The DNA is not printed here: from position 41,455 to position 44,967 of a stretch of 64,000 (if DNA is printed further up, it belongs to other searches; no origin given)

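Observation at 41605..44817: Cohesin-like + nine thrombospondin-type-1-like repeats + dockerin in a single membrane-spanning protein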

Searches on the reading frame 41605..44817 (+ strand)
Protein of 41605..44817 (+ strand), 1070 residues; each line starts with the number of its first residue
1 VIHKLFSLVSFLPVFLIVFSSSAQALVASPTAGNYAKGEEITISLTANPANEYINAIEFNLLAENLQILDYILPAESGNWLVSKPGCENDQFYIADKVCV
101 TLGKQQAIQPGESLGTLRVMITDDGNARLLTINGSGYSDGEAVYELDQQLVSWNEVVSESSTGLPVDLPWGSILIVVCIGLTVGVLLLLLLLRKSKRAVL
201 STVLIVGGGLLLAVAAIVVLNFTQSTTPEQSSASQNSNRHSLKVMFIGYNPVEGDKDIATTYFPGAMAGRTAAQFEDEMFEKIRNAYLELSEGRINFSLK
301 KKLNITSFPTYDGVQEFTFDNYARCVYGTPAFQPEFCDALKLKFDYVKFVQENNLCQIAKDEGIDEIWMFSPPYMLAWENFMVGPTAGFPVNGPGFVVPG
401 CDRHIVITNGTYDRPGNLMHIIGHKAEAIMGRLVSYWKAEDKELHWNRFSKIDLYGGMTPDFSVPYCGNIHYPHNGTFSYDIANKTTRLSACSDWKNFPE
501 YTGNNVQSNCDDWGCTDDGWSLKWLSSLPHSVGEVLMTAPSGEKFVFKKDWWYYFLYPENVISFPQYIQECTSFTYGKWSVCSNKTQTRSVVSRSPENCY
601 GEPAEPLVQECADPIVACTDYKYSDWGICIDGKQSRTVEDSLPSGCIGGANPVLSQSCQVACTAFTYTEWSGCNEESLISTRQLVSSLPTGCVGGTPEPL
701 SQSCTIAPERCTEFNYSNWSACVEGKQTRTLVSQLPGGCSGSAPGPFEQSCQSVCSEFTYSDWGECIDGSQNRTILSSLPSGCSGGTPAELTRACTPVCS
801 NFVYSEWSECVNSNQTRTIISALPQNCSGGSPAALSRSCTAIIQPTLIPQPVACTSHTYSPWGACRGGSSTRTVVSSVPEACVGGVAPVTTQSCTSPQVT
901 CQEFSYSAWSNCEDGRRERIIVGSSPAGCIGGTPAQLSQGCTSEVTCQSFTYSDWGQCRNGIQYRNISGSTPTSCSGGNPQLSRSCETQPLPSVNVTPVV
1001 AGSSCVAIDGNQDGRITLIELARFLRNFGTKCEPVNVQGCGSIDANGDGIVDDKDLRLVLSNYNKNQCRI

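Call 3: search_protein_families(library=pfam, proteins=[window:41605-44817:+], max_evalue=10)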
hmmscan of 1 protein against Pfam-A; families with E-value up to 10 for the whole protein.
window:41605-44817:+ (1070 aa): 16 families
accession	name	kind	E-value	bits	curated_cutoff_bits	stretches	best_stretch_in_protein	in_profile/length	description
PF13202.12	EF-hand_5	-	6.7e-05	22.6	25.9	2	1007-1025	7-25/25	EF hand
PF13405.12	EF-hand_6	-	0.00048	20.1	25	2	1008-1029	9-30/30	EF-hand domain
PF00036.39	EF-hand_1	-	0.004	17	25.4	1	1008-1027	9-28/29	EF hand domain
PF09594.16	GT87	-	0.0095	16.1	25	1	171-248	99-184/237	Glycosyltransferase family 87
PF11139.14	SfLAP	-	0.015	15.2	35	1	175-236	39-104/213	Sap, sulfolipid-1-addressing protein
PF06197.19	DUF998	-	0.024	14.7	30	1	157-227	28-98/184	Protein of unknown function (DUF998)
PF02322.20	Cyt_bd_oxida_II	-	0.024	14.5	35.6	1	170-249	211-284/302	Cytochrome bd terminal oxidase subunit II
PF02535.28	Zip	-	0.032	13.9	35.1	1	168-225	3-62/323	ZIP Zinc transporter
PF00404.24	Dockerin_1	-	0.072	13.7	22.9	1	1009-1059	3-52/57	Dockerin type I domain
PF04932.20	Wzy_C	-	0.17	12.1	31.7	1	179-235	20-71/149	O-Antigen ligase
PF13499.12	EF-hand_7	-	0.18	12.6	30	1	1008-1061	11-47/67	EF-hand domain pair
PF19744.4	DUF6232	-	0.22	12.4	27.4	1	175-244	35-88/117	Family of unknown function (DUF6232)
PF13961.12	DUF4219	-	0.22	11.8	27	1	715-724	5-14/27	Domain of unknown function (DUF4219)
PF13567.11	DUF4131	-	0.22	11.6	31.6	1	177-234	8-63/165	Domain of unknown function (DUF4131)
PF03239.20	FTR1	-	0.78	9.4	25.3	1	173-219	156-202/284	Iron permease FTR1 family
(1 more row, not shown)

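Call 4: search_protein_families(library=ncbifam, proteins=[window:41605-44817:+], max_evalue=10)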
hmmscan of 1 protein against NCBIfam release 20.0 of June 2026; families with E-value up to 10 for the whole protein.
window:41605-44817:+ (1070 aa): 0 families

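Call 5: search_solved_structures(query=window:41605-44817:+, max_evalue=10, show_alignments=3)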
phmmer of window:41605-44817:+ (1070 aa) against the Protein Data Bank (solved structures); distinct sequences matched with E-value up to 10: 106 (the best 60 are shown).
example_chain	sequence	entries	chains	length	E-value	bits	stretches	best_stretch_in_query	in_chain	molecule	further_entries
4u3s_B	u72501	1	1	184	0.00065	20.9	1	993-1065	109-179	Cellulosomal scaffoldin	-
4wi0_B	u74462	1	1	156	0.018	16.1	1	993-1065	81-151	Cellulosomal scaffoldin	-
2lvi_A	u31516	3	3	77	0.05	14.6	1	1008-1055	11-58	Polcalcin Phl p 7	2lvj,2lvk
1k9u_A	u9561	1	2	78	0.052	14.6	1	1008-1055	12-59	Polcalcin Phl p 7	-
5otj_D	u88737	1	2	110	0.13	13.3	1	1008-1055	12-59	Polcalcin Phl p 7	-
7jts_t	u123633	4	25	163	0.26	12.3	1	1007-1061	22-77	Calmodulin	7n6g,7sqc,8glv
1sw8_A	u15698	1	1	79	0.26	12.2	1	1008-1059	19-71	Calmodulin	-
2k0j_A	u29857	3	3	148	0.32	11.9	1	1008-1060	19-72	calmodulin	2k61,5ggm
6hcs_A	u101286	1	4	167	0.33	11.9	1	1008-1060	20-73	Calmodulin-1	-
2n79_C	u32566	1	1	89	0.81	10.6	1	1006-1059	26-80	Troponin C, slow skeletal and cardiac muscles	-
1clm_A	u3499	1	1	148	0.83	10.6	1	1007-1062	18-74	CALMODULIN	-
1exr_A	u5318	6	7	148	0.85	10.5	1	1007-1062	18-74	CALMODULIN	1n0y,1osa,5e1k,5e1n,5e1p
4aqr_A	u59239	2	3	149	0.92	10.4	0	1008-1056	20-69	CALMODULIN-7 | CALMODULIN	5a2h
6daf_A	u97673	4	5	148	0.96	10.4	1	1008-1060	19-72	Calmodulin-1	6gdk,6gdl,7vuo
1rfj_A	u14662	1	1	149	0.97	10.3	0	1008-1056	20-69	calmodulin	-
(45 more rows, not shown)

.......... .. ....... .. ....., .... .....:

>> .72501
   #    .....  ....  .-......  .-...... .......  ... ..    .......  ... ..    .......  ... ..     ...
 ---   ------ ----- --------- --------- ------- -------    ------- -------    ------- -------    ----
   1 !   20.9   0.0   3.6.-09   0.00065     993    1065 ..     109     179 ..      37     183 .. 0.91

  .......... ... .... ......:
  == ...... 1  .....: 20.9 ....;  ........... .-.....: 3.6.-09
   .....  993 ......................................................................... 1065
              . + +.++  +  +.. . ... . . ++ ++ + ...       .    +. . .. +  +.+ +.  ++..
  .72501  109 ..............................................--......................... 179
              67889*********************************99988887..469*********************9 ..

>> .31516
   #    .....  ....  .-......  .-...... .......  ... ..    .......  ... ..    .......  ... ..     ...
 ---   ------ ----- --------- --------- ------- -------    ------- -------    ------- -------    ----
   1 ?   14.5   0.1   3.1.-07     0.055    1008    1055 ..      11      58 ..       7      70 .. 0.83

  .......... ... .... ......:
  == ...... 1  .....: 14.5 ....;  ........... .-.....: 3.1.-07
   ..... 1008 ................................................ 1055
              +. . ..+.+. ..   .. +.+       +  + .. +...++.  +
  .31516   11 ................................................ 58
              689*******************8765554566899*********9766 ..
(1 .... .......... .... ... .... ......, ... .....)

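Call 6: find_homologous_proteins(query=window:41605-44817:+)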
Query window:41605-44817:+ (1070 aa): 1 proteins with E <= 0.001 among 8000 candidates.
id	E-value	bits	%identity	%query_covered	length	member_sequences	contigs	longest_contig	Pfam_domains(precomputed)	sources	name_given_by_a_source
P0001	0.0e+0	2475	98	100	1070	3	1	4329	-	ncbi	-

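Call 9: list_cluster_members(proteins=[P0001, window:41605-44817:+])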
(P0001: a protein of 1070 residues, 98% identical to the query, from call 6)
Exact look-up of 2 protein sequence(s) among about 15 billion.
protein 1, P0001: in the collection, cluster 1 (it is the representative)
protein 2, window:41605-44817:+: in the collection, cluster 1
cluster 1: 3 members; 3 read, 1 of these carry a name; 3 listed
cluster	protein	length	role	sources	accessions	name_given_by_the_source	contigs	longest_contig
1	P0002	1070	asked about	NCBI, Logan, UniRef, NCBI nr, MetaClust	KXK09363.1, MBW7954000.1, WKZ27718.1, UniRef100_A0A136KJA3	MAG: hypothetical protein QY330_04170 [Candidatus Dojkabacteria bacterium] | EF-hand domain-containing protein n=2 Tax=Candidatus Dojkabacteria TaxID=74243 ... | MAG: hypothetical protein UZ20_WS6002000578 [candidate division WS6 bacterium OLB21]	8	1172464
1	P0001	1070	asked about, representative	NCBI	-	-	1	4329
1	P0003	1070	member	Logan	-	-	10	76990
